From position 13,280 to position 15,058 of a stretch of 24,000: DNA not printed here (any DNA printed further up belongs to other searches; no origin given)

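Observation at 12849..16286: Tightly coupled five-gene operon: MerT-like CC protein, 2-TM mini-protein, multi-cluster radical SAM, Cys-pair methyltransferase, CxxC redoxin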

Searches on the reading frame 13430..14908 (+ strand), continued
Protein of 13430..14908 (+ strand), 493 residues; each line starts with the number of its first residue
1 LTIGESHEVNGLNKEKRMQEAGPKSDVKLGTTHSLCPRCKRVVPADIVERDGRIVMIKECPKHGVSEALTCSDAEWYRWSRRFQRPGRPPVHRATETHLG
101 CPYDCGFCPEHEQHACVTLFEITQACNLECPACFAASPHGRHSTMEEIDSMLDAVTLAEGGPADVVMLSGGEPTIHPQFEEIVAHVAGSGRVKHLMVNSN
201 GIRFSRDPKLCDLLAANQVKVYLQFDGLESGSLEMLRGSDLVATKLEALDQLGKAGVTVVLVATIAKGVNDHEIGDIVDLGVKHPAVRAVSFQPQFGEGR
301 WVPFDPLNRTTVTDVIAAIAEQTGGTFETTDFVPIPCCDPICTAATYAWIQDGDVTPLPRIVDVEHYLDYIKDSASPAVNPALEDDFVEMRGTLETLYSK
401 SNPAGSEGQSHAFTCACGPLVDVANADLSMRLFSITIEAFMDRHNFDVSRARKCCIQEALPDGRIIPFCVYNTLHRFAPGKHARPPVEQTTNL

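Call 73: search_protein_families(library=pfam, max_evalue=0.001, proteins=[L053:4023-5072:-, L053:9915-10505:+, L053:10521-11405:+, L045:2032-3333:-, L045:3337-4749:-, L045:9422-10633:+, L045:10658-11200:+, L029:8808-9611:+, L029:10257-11228:+, L041:8478-10049:+])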
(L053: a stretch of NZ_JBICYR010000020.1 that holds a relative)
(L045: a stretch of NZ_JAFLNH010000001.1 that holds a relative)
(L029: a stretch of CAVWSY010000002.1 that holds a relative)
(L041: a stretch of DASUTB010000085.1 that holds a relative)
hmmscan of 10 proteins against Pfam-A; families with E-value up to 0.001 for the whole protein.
L053:4023-5072:- (349 aa): 1 family
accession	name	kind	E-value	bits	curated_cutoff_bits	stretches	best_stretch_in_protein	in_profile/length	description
PF11376.13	DUF3179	-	8e-97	324.6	27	1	77-321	1-237/292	Protein of unknown function (DUF3179)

L053:9915-10505:+ (197 aa): 5 families
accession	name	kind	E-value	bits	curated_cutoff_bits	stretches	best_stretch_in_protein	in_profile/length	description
PF08534.16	Redoxin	-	1.4e-16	61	26.6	1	67-185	7-137/148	Redoxin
PF00578.27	AhpC-TSA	-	1.7e-16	60.7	26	1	65-175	4-120/124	AhpC/TSA family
PF13905.12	Thioredoxin_8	-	1.2e-09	38.9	27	1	86-175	1-93/94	Thioredoxin-like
PF00085.26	Thioredoxin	-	6.8e-07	29.7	23.5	1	74-126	5-58/103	Thioredoxin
PF13098.12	Thioredoxin_2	-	0.00044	21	27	1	85-127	4-37/104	Thioredoxin-like domain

L053:10521-11405:+ (295 aa): 1 family
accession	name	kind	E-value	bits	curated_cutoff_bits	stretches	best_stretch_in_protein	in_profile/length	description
PF02683.22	DsbD_TM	-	6e-08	32.7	27.1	1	6-176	5-180/219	Cytochrome C biogenesis protein transmembrane domain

L045:2032-3333:- (433 aa): 2 families
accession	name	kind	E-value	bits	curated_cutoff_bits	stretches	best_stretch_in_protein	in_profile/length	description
PF01385.25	OrfB_IS605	-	6.5e-24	84.9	30.5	1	166-279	10-119/120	Probable transposase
PF07282.18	Cas12f1-like_TNB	-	4.9e-10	39.9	26.3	1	296-367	3-60/60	Cas12f1-like, TNB domain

L045:3337-4749:- (470 aa): 2 families
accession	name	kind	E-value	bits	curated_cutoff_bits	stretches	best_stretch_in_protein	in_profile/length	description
PF00083.30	Sugar_tr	-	3.2e-85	287.2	22.3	1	16-448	2-452/452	Sugar (and other) transporter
PF07690.21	MFS_1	-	4.6e-35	121.6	33.4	2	22-355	4-312/347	Major Facilitator Superfamily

L045:9422-10633:+ (404 aa): 1 family
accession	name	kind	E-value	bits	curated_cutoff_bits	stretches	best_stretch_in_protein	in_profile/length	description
PF02626.20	CT_A_B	-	5.7e-80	269.1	25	1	123-380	1-260/261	Carboxyltransferase domain, subdomain A and B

L045:10658-11200:+ (181 aa): 3 families
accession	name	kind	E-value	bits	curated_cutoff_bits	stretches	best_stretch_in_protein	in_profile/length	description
PF00583.31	Acetyltransf_1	-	1.3e-07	32.3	20.7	1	35-110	23-91/116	Acetyltransferase (GNAT) family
PF13527.13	Acetyltransf_9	-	2.1e-06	28.2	25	1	21-102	10-96/127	Acetyltransferase (GNAT) domain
PF13508.13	Acetyltransf_7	-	0.00022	22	27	1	53-111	9-63/84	Acetyltransferase (GNAT) domain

L029:8808-9611:+ (268 aa): 1 family
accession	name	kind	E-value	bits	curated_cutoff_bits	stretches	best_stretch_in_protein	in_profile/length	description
PF01066.26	CDP-OH_P_transf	-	2.5e-09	38.1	22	1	161-261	34-134/152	CDP-alcohol phosphatidyltransferase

L029:10257-11228:+ (324 aa): 2 families
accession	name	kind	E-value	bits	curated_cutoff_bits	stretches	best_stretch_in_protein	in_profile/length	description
PF13545.12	HTH_Crp_2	-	2.2e-18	66.4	27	1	249-322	1-70/70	Crp-like helix-turn-helix domain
PF00027.35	cNMP_binding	-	8.4e-17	61.4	27.5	1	130-214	2-86/89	Cyclic nucleotide-binding domain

L041:8478-10049:+ (524 aa): 1 family
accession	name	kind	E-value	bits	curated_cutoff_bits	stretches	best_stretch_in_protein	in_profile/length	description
PF11376.13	DUF3179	-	3.5e-101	338.9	27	1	208-519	2-292/292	Protein of unknown function (DUF3179)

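Call 94: find_encoding_contigs(protein=window:13430-14908:+, flank=4000, max_places=2)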
Protein window:13430-14908:+ (493 aa): 1 contig read that carries it; 1 place shown.
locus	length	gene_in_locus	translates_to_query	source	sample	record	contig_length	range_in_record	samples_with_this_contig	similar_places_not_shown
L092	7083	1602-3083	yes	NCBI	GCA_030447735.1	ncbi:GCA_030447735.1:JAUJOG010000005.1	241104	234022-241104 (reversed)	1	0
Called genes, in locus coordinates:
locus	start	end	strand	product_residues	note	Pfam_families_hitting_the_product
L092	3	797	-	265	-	?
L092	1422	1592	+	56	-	-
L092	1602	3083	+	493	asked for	PF23545:Zn_ribbon_HMPTM, PF04055:Radical_SAM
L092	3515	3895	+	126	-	-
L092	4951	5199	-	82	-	-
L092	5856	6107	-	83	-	-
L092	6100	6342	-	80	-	PF08281:Sigma70_r4_2, PF04545:Sigma70_r4, PF22233:PhyR_sigma-like (weak)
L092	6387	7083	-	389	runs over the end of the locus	PF05593:RHS_repeat (weak), PF00561:Abhydrolase_1 (weak), PF04542:Sigma70_r2 (weak)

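Call 98: find_encoding_contigs(protein=P0077, flank=6000, max_places=1)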
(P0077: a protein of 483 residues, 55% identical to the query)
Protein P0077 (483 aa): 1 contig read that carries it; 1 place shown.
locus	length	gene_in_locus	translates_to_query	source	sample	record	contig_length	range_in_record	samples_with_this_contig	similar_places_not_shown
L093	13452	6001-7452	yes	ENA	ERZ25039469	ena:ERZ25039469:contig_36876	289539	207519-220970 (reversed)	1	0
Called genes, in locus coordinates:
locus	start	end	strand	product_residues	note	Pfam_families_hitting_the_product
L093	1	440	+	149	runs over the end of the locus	-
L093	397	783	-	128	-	-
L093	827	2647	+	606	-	PF00368:HMG-CoA_red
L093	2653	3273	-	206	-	PF13489:Methyltransf_23, PF08241:Methyltransf_11, PF08242:Methyltransf_12, PF13649:Methyltransf_25, PF01209:Ubie_methyltran (weak)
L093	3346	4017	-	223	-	PF00440:TetR_N, PF02909:TetR_C_1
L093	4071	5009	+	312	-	PF00005:ABC_tran, PF00448:SRP54 (weak), PF13304:AAA_21 (weak), PF13732:DrrA1-3_C (weak)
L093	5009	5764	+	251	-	PF01061:ABC2_membrane, PF12698:ABC2_membrane_3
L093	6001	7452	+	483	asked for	PF23545:Zn_ribbon_HMPTM, PF04055:Radical_SAM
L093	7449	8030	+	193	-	PF00891:Methyltransf_2 (weak), PF13489:Methyltransf_23, PF01209:Ubie_methyltran (weak), PF13847:Methyltransf_31, PF08241:Methyltransf_11, PF08242:Methyltransf_12, PF13649:Methyltransf_25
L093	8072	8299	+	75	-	-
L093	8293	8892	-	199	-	PF10604:Polyketide_cyc2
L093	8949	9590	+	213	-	PF01872:RibD_C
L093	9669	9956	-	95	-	PF07681:DoxX, PF13564:DoxX_2 (weak)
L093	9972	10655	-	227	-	PF00285:Citrate_synt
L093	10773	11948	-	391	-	PF02515:CoA_transf_3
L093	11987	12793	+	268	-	PF09339:HTH_IclR, PF01614:IclR_C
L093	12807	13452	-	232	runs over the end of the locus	PF12697:Abhydrolase_6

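Call 99: find_encoding_contigs(protein=P0049, flank=6000, max_places=1)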
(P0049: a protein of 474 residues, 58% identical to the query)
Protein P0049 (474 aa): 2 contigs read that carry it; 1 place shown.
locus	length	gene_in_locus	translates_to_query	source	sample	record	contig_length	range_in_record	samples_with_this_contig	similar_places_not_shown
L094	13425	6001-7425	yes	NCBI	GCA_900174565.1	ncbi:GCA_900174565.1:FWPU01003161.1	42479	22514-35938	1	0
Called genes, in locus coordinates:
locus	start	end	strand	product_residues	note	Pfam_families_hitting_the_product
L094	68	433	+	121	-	PF13560:HTH_31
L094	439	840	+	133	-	PF00903:Glyoxalase, PF13468:Glyoxalase_3, PF13669:Glyoxalase_4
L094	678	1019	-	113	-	-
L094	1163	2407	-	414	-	PF08240:ADH_N, PF00107:ADH_zinc_N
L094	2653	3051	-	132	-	PF01850:PIN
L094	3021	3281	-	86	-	PF01402:RHH_1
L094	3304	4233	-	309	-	PF12705:PDDEXK_1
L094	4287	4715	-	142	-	PF07681:DoxX (weak)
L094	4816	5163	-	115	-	PF01638:HxlR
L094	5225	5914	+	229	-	-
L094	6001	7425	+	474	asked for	PF23545:Zn_ribbon_HMPTM, PF04055:Radical_SAM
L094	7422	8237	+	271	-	PF13489:Methyltransf_23, PF01209:Ubie_methyltran (weak), PF07021:MetW (weak), PF13847:Methyltransf_31, PF08241:Methyltransf_11, PF08242:Methyltransf_12, PF13649:Methyltransf_25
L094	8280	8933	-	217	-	-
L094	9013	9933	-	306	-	PF00892:EamA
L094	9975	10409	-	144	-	PF01850:PIN (weak)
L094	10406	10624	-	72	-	-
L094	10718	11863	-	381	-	PF00070:Pyr_redox (faint), PF00890:FAD_binding_2 (faint), PF01266:DAO, PF07992:Pyr_redox_2 (faint), PF13450:NAD_binding_8 (weak), PF13738:Pyr_redox_3 (faint)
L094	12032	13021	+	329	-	PF06267:DUF1028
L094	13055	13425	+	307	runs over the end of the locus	PF00701:DHDPS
